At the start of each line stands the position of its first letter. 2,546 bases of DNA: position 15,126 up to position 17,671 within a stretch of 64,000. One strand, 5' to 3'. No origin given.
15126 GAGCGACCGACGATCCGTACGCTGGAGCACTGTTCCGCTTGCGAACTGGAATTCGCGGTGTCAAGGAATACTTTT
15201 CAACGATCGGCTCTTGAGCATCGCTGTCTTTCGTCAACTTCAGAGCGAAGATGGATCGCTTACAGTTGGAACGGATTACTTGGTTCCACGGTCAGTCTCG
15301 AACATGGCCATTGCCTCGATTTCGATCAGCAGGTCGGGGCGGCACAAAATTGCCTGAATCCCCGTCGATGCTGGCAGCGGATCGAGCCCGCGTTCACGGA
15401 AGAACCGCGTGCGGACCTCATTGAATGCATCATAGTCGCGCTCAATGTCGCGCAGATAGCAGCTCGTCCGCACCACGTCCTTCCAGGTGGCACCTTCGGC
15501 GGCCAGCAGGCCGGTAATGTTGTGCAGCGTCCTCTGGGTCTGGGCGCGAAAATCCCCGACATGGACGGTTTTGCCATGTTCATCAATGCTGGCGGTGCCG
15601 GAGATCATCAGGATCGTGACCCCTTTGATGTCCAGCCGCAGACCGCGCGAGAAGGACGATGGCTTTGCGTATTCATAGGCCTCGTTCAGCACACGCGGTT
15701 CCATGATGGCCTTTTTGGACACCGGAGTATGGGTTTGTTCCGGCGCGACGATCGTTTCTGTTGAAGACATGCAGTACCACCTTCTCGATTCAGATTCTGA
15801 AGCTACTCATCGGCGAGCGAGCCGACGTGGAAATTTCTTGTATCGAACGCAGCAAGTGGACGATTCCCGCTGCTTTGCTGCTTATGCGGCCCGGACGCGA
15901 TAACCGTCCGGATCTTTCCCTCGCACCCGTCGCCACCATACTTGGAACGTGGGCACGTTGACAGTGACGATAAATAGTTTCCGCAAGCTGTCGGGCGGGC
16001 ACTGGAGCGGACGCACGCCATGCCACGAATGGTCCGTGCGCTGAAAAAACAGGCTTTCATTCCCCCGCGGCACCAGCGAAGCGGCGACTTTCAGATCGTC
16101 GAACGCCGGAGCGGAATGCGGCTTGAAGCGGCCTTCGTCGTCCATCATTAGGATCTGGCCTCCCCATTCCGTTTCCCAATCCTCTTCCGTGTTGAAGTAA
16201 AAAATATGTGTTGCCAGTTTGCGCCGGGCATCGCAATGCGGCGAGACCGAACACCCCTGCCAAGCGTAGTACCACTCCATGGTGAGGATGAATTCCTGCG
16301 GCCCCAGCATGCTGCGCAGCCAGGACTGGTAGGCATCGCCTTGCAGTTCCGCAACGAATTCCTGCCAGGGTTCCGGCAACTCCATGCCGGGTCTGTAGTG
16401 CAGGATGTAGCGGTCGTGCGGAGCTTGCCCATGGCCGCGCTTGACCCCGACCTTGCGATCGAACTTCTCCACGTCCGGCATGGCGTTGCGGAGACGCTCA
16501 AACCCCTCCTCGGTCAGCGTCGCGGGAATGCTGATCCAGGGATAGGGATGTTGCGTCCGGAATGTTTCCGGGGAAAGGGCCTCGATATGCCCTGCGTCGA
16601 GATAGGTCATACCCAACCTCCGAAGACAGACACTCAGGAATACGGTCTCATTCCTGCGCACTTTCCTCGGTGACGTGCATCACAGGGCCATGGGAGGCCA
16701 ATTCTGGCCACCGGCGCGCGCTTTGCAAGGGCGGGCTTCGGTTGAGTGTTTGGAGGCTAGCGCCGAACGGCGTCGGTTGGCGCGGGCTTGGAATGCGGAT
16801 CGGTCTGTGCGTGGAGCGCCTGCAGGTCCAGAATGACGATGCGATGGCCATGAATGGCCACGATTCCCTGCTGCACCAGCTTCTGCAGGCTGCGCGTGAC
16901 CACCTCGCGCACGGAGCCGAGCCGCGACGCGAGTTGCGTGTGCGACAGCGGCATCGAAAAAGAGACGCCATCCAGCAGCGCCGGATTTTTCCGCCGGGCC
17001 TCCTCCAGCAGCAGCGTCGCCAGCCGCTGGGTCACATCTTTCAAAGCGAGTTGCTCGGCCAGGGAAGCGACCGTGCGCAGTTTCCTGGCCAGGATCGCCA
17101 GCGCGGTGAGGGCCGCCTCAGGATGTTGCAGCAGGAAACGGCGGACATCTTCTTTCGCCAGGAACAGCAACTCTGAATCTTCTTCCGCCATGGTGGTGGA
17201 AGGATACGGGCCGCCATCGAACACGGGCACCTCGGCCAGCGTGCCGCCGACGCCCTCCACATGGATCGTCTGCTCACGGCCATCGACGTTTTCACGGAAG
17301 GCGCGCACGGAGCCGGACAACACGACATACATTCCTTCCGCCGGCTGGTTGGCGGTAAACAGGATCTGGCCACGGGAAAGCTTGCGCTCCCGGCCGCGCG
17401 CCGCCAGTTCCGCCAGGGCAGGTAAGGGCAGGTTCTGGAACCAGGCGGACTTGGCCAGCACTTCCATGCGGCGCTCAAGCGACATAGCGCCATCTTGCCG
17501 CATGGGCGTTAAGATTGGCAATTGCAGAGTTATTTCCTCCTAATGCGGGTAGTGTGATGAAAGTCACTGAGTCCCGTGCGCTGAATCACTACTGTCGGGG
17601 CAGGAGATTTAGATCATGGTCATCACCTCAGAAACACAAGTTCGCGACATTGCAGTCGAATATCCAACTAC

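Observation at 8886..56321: Six promoter-proximal GTGA-N6-TCAC palindromes define a putative Cu / NO / low-O2 stress regulon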

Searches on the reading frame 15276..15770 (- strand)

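Call 8: search_protein_families(library=pfam, proteins=[window:15276-15770:-])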
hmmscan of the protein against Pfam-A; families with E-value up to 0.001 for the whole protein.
window:15276-15770:- (164 aa): 1 family
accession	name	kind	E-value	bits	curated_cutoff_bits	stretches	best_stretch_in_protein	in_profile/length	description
PF01042.26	Ribonuc_L-PSP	-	3.8e-20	72.5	27.3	1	52-156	19-120/121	Endoribonuclease L-PSP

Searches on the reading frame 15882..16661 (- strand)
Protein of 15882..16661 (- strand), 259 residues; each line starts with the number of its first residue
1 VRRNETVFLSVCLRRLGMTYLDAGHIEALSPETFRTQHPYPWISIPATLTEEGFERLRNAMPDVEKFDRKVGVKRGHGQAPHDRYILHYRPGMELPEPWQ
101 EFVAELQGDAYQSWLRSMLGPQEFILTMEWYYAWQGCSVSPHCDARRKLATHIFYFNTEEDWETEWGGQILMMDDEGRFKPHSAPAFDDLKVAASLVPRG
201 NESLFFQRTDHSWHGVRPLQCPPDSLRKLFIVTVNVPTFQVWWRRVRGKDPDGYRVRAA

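Call 7: search_protein_families(library=pfam, proteins=[window:15882-16661:-])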
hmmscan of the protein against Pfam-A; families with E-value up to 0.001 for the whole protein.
window:15882-16661:- (259 aa): 2 families
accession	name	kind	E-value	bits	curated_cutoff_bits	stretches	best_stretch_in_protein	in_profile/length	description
PF13640.12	2OG-FeII_Oxy_3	-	8.4e-09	36.7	27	1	135-227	8-89/98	2OG-Fe(II) oxygenase superfamily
PF13661.12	2OG-FeII_Oxy_4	-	2.2e-07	31.7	27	1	135-219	8-84/98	2OG-Fe(II) oxygenase superfamily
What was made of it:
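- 15882..16610 (-): 2OG-Fe(II) oxygenase family gene (242 aa). Pfam PF13640 and PF13661 (call 7).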

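Call 10: search_protein_families(library=ncbifam, proteins=[window:15882-16661:-], max_evalue=0.01)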
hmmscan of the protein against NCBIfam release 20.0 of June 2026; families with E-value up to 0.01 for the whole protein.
window:15882-16661:- (259 aa): 0 families

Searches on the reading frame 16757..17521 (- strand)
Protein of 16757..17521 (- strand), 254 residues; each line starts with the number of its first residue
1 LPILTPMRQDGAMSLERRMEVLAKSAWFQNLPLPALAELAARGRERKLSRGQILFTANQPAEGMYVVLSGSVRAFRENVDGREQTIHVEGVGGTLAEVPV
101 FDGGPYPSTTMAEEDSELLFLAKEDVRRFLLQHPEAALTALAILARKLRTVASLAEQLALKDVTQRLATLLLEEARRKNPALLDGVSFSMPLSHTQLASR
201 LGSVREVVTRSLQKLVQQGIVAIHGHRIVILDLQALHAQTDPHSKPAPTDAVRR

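Call 7: search_protein_families(library=pfam, proteins=[window:16757-17521:-])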
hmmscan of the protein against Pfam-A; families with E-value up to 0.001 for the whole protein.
window:16757-17521:- (254 aa): 2 families
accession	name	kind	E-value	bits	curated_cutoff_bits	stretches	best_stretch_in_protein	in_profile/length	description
PF00027.35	cNMP_binding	-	4e-22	78.4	27.5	1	46-133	2-89/89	Cyclic nucleotide-binding domain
PF13545.12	HTH_Crp_2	-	2.7e-18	66.1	27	1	165-237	1-68/70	Crp-like helix-turn-helix domain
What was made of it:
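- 16757..17485 (-): Reg1: Crp/Fnr-family regulator (242 aa, start MSLERR). Recognition helix VREVVTR. Pfam cNMP_binding plus HTH_Crp_2 (call 7).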

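Call 9: find_encoding_contigs(protein=window:16757-17521:-, flank=10000, max_places=10)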
Protein window:16757-17521:- (254 aa): no gene with exactly this product is on record in the collection.

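Call 10: search_protein_families(library=ncbifam, proteins=[window:16757-17521:-], max_evalue=0.01)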
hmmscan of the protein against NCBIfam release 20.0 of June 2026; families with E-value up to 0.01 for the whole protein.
window:16757-17521:- (254 aa): 13 families
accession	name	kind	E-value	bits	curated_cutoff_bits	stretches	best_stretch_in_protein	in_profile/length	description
NF006901.0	PRK09392.1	equivalog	6.7e-20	71.4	211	1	24-243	11-224/236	transcriptional activator FtrB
NF008732.0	PRK11753.1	equivalog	3.6e-17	62.5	266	1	35-232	15-212/214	cAMP-activated global transcriptional regulator CRP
TIGR03697.1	NtcA_cyano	equivalog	5e-14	52.5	244.95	1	51-236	1-188/193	global nitrogen regulator NtcA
NF050806.1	TransRegFixKCaul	equivalog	4.7e-13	48.9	300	1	37-238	17-212/215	transcriptional regulator FixK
NF053664.1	TransRegPtrACyano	equivalog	8.7e-11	41.5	300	1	64-232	30-191/196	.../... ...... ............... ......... PtrA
NF008365.0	PRK11161.1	subfamily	2e-09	37.1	228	1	44-239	48-242/250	fumarate/nitrate reduction transcriptional regulator Fnr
NF050815.1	TransActFtrBCaul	equivalog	1.7e-08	34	300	1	41-238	30-221/251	transcriptional activator FtrB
NF045989.1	TransRegFnrLRhodb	equivalog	2.3e-08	33.6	300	1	51-240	44-235/245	transcriptional regulator FnrL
NF052518.1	TransRegLdrP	equivalog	2e-07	31.2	300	1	47-240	3-188/195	transcriptional regulator LdrP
TIGR03896.1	cyc_nuc_ocin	subfamily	6.5e-07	29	161.05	1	37-138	155-256/317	bacteriocin-type transport-associated protein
NF010499.0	PRK13918.1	equivalog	9.5e-07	28.5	274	1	132-237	93-198/205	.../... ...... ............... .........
NF041163.2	encap_f2b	equivalog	3.6e-05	23.1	400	1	34-136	86-189/450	family 2B encapsulin nanocompartment shell protein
NF058543.1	ActPatMycb56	equivalog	0.0069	15.3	460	1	28-136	4-110/317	acetyltransferase Pat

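Call 11: find_homologous_proteins(query=window:16760-17485:-, max_evalue=1e-10)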
Query seq(242 aa) (242 aa): 1497 proteins with E <= 1e-10 among 7651 candidates; the best 120 are listed.
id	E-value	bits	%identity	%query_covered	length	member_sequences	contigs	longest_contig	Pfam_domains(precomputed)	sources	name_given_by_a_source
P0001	2.4e-136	470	95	98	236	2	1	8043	PF13545.13,PF00027.36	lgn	-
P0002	2.1e-133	461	90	100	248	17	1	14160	PF13545.13,PF00027.36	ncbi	ncbi:MAG: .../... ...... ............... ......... [Acidobacteriaceae bacterium]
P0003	3.5e-133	460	91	100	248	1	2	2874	PF13545.13,PF00027.36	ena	-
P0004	6.5e-133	459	90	100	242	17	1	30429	PF13545.13,PF00027.36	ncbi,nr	ncbi:MAG: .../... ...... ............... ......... [Terriglobia bacterium]|nr:Crp/Fnr family transcr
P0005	2.1e-128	444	88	100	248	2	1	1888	PF13545.13,PF00027.36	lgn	-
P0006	8.6e-126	436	86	100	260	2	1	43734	PF13545.13,PF00027.36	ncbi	-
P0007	2.5e-124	431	91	96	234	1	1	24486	PF13545.13,PF00027.36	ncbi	-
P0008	1.1e-123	429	87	98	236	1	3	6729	PF13545.13,PF00027.36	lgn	-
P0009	5.3e-119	414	85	96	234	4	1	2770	PF13545.13,PF00027.36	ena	-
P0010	3.1e-118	411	86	95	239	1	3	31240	PF13545.13,PF00027.36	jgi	jgi:CRP-like cAMP-binding protein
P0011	6.2e-118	410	83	95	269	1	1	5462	PF13545.13,PF00027.36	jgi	jgi:CRP-like cAMP-binding protein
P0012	7.4e-118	410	87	95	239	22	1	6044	PF13545.13,PF00027.36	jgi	jgi:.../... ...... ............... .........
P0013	2.4e-117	408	81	100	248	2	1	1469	PF13545.13,PF00027.36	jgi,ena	-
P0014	7.4e-117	407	86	95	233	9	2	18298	PF13545.13,PF00027.36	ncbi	ncbi:MAG: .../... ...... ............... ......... [Acidobacteriaceae bacterium]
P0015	1.0e-116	406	88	93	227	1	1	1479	PF13545.13,PF00027.36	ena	-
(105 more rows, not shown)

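Call 14: find_related_loci(query=A1, collection=genome_contigs, flank=10000)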
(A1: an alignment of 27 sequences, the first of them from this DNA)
Query A1 (242 aa) in genome_contigs; peptide patterns used: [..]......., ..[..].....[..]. (x = any residue, [..] = any of these).
599 stretches matched a pattern (row limit reached: there are more); 537 encode a relative of the query (tblastn E <= 1e-3); the best 80 are kept; 80 distinct loci.
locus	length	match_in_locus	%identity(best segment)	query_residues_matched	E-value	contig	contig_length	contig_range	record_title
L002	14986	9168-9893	96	1-242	1e-152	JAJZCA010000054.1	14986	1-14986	MAG: Acidobacteria bacterium isolate JA1.bin47 NODE_3039_length_14986_cov_2.087422, whole genome shotgun sequence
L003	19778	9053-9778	89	1-242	8e-136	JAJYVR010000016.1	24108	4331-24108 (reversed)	MAG: Acidobacteria bacterium isolate FK2.bin41 NODE_2631_length_24108_cov_1.397315, whole genome shotgun sequence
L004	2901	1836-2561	89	1-242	2e-140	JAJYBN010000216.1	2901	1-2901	MAG: Proteobacteria bacterium isolate BP8.bin89 NODE_80585_length_2901_cov_0.961788, whole genome shotgun sequence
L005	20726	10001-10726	87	1-242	2e-129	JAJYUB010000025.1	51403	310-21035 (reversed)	MAG: Acidobacteria bacterium isolate DX2.bin61 NODE_588_length_51403_cov_15.333002, whole genome shotgun sequence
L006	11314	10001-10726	86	1-242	2e-128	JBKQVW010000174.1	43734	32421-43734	MAG: Acidobacteriaceae bacterium isolate SEr3G3H3I__bin_173 SEr3G3H3I_000000469429, whole genome shotgun sequence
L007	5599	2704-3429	77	1-242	3e-123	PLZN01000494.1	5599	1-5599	MAG: Acidobacteriaceae bacterium isolate palsa_350 73.20120700_P3D.136_contig_228472, whole genome shotgun sequence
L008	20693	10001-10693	87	1-231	2e-122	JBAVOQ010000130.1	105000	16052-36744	MAG: Acidobacteriaceae bacterium isolate MFD03092_ilm_asm_bin12 k127_98199, whole genome shotgun sequence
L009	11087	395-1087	87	1-231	2e-121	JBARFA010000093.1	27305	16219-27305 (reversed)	MAG: Acidobacteriaceae bacterium isolate MFD06656_ilm_asm_bin26 k127_149154, whole genome shotgun sequence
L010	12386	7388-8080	87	1-231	4e-120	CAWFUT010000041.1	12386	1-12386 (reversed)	MAG: uncultured Acidobacteriaceae bacterium isolate MFD09495.bin.1.128 genome assembly, contig: contig_66, whole genome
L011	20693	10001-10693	86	1-231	2e-119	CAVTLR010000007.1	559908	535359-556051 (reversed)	MAG: uncultured Acidobacteriota bacterium isolate MFD05512.bin.1.15 genome assembly, contig: contig_3863, whole genome s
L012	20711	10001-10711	78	1-237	4e-113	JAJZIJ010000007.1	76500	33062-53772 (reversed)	MAG: Acidobacteria bacterium isolate LSA3.bin29 NODE_359_length_76500_cov_3.088906, whole genome shotgun sequence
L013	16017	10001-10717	73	1-234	5e-111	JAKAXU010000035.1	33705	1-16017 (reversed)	MAG: Acidobacteria bacterium isolate YS2.bin24 NODE_555_length_33705_cov_6.839687, whole genome shotgun sequence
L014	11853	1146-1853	75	1-237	3e-110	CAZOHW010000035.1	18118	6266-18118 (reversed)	MAG TPA_asm: uncultured Nitrospira sp. isolate SRP093762_co1_97 genome assembly, contig: NODE_1862_length_18118_cov_5.93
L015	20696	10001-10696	73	1-230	2e-109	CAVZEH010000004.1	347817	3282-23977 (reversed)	MAG: uncultured Acidobacteriaceae bacterium isolate MFD06092.bin.2.40 genome assembly, contig: contig_11431, whole genom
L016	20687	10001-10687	72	1-229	4e-103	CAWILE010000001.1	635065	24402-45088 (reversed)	MAG: uncultured Acidobacteriaceae bacterium isolate MFD04967.bin.3.71 genome assembly, contig: contig_10881, whole genom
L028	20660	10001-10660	59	1-220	7e-83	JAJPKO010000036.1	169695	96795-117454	MAG: Acidobacteriaceae bacterium isolate Centralia_MAG_86 k107_9173936, whole genome shotgun sequence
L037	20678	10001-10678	55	1-227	8e-76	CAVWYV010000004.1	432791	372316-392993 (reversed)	MAG: uncultured Acidobacteriaceae bacterium isolate MFD04967.bin.2.94 genome assembly, contig: contig_27663, whole genom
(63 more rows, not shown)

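Call 46: search_solved_structures(query=window:16760-17485:-, max_evalue=0.00001, show_alignments=2)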
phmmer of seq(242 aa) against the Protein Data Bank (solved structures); distinct sequences matched with E-value up to 0.00001: 64 (the best 60 are shown).
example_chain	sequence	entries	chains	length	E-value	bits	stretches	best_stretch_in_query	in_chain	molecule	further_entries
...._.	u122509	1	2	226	3.7e-26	95.4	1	11-219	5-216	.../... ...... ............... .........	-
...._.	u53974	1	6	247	3.6e-24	88.9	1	4-224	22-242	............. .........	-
4byy_A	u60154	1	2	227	3.7e-24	88.8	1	6-224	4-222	TRANSCRIPTIONAL REGULATOR, CRP/FNR FAMILY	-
4cyd_A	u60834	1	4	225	6.6e-24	88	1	8-224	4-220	PROBABLE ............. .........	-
3d0s_A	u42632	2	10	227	1e-23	87.4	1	8-224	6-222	TRANSCRIPTIONAL REGULATORY PROTEIN | PROBABLE TRANSCRIPTIONAL REGULATORY PROTEIN (PROBABLY CRP/ FNR-FAMILY)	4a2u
3i54_A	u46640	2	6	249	1.1e-23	87.3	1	7-224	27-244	Transcriptional regulator, Crp/Fnr family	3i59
3mzh_A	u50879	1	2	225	1.2e-23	87.2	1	8-224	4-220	PROBABLE TRANSCRIPTIONAL REGULATORY PROTEIN (PROBABLY CRP/FNR-FAMILY)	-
3h3u_A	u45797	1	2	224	1.4e-23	86.9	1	8-224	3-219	PROBABLE TRANSCRIPTIONAL REGULATORY PROTEIN (PROBABLY CRP/FNR-FAMILY)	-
4ev0_A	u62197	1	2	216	3.5e-19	72.6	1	22-214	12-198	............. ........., Crp family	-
7pza_A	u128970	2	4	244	4.7e-17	65.6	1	16-223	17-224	Putative cAMP-binding protein-catabolite gene activator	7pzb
3dkw_A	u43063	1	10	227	7.5e-17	64.9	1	9-224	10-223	DNR protein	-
2pqq_A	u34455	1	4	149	2.6e-16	63.2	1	8-148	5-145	Putative transcriptional regulator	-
2xgx_A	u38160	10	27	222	5.6e-16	62.1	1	35-227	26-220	GLOBAL NITROGEN REGULATOR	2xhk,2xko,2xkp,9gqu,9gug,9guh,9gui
8h3v_X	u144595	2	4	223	5.5e-15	58.8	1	37-218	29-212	NtcA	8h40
3la2_A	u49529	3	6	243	7.2e-15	58.5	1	37-218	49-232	Global nitrogen regulator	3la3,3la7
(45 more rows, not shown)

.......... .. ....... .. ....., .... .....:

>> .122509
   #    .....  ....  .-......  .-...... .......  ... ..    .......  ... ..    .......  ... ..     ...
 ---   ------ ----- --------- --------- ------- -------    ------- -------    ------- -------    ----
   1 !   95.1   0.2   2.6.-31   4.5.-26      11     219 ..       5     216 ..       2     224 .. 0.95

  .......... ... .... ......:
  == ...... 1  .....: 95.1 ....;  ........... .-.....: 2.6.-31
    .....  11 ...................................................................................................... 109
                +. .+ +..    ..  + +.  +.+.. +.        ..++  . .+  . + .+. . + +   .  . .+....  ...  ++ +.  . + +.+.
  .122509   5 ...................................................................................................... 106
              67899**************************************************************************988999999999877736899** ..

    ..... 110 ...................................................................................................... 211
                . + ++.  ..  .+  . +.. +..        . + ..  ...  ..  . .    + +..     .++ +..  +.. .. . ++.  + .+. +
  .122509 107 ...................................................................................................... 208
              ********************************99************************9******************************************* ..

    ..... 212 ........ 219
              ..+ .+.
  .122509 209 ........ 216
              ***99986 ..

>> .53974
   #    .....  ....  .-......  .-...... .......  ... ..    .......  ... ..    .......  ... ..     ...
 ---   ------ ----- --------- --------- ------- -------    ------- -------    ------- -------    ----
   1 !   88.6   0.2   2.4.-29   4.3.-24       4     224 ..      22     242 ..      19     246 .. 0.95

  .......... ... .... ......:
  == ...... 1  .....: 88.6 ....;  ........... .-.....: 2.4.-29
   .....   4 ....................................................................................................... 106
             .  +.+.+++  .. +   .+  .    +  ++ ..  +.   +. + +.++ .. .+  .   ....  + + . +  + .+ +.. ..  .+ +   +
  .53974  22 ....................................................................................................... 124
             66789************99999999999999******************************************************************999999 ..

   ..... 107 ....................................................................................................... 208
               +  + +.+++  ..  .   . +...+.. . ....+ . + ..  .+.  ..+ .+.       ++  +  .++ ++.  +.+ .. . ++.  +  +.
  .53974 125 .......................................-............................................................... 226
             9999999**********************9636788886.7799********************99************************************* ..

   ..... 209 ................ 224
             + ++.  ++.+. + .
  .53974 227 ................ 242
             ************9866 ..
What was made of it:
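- On DNR/NnrR-type NO regulators: DNR (3dkw) matches at E = 7.5e-17, weaker than the actinobacterial CRPs at E = 1e-23 to 1e-26 (call 46).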

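Call 55: search_protein_families(library=pfam, proteins=[L037:10827-11429:+, L014:6834-7631:-, L028:1264-2139:+, L028:2292-3152:+, L028:10802-13213:+], max_evalue=0.01)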
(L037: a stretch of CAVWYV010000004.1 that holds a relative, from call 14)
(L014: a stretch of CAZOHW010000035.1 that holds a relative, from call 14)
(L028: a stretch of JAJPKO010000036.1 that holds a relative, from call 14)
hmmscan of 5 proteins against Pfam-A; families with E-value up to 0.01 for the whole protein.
L037:10827-11429:+ (200 aa): 4 families
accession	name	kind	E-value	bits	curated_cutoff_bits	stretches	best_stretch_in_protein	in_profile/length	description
PF10006.14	DUF2249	-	1.1e-23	83.3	29.5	1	109-178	1-70/70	Uncharacterized conserved protein (DUF2249)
PF07883.17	Cupin_2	-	2.9e-08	33.7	27.2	1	34-97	4-67/70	Cupin domain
PF02311.25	AraC_binding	-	1.8e-05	24.9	21.1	1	39-91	14-66/135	AraC-like ligand binding domain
PF12852.13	Cupin_6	-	0.0068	16.6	26.7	0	49-109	35-97/183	Cupin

L014:6834-7631:- (265 aa): 2 families
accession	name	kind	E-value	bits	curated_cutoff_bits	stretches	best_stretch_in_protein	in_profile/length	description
PF01988.24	VIT1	-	2.1e-26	93.5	28.1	1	175-261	2-89/214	VIT family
PF02915.23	Rubrerythrin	-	3.9e-08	34.2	22.8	1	10-139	1-136/137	Rubrerythrin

L028:1264-2139:+ (291 aa): 1 family
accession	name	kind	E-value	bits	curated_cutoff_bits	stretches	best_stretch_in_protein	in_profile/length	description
PF01515.24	PTA_PTB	-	1e-46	160.2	24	1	65-278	106-318/319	Phosphate acetyl/butaryl transferase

L028:2292-3152:+ (286 aa): 1 family
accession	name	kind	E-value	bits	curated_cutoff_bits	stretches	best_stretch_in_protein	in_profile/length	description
PF00582.32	Usp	-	1.8e-44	152.2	24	2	4-141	2-140/141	Universal stress protein family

L028:10802-13213:+ (803 aa): 3 families
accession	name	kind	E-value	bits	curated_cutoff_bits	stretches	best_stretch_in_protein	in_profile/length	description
PF01326.24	PPDK_N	-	1e-108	364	27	1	18-353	2-324/328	Pyruvate phosphate dikinase, AMP/ATP-binding domain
PF02896.24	PEP-utilizers_C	-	2.4e-56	191.5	22.8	1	478-794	10-291/293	PEP-utilising enzyme, PEP-binding domain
PF00391.29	PEP-utilizers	-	6.4e-29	99.8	23.1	1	391-461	2-72/72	PEP-utilising enzyme, mobile domain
